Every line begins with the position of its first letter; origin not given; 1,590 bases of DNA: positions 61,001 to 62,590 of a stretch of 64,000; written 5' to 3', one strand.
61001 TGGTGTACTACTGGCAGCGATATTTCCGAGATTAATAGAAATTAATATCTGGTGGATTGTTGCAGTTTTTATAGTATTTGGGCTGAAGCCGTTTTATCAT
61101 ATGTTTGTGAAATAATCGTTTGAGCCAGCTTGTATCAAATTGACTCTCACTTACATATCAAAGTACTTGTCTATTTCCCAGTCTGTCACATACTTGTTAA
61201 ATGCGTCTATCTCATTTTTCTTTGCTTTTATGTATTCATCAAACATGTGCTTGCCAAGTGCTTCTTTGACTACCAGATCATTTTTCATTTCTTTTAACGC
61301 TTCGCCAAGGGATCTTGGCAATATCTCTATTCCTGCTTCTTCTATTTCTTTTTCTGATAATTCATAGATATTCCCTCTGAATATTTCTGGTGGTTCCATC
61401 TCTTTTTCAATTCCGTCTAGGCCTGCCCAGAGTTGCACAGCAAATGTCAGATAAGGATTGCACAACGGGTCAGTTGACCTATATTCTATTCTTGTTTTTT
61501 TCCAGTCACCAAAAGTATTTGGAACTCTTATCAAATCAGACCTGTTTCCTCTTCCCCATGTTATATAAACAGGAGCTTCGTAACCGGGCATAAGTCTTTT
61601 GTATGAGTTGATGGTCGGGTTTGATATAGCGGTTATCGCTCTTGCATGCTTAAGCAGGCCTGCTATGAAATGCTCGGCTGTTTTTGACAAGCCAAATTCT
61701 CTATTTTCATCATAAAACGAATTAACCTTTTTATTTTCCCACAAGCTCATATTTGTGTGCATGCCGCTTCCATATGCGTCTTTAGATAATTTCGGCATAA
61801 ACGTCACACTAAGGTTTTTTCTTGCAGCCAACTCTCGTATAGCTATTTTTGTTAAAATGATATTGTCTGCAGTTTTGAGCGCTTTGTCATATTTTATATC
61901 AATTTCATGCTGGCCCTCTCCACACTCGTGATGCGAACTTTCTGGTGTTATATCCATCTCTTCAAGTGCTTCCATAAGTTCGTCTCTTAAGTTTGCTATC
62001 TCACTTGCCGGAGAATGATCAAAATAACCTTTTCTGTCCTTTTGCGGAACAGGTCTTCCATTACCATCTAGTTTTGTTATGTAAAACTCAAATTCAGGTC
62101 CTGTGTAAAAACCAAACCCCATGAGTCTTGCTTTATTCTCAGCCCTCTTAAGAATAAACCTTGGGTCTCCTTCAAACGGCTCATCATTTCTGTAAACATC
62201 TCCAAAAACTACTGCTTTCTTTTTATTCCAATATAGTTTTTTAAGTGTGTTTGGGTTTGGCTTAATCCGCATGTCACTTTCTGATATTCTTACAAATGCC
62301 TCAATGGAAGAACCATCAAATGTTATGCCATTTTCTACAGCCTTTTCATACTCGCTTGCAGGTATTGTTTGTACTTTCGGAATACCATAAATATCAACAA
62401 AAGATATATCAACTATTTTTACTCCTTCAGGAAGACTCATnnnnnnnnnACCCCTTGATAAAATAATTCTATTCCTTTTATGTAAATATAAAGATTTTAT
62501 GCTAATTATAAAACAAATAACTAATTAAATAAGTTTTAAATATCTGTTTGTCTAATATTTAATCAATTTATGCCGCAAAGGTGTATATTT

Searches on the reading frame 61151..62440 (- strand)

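Call 49: search_protein_families(library=pfam, proteins=[window:61151-62440:-], max_evalue=0.001)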
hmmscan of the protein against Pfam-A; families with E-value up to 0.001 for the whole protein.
window:61151-62440:- (429 aa): 2 families
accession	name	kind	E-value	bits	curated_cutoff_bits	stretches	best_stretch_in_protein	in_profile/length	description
PF00120.29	Gln-synt_C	-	1.7e-123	412.5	24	1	91-426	2-344/344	Glutamine synthetase, catalytic domain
PF03951.24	Gln-synt_N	-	1.8e-22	79.2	33.4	1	7-84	2-81/82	Glutamine synthetase, beta-Grasp domain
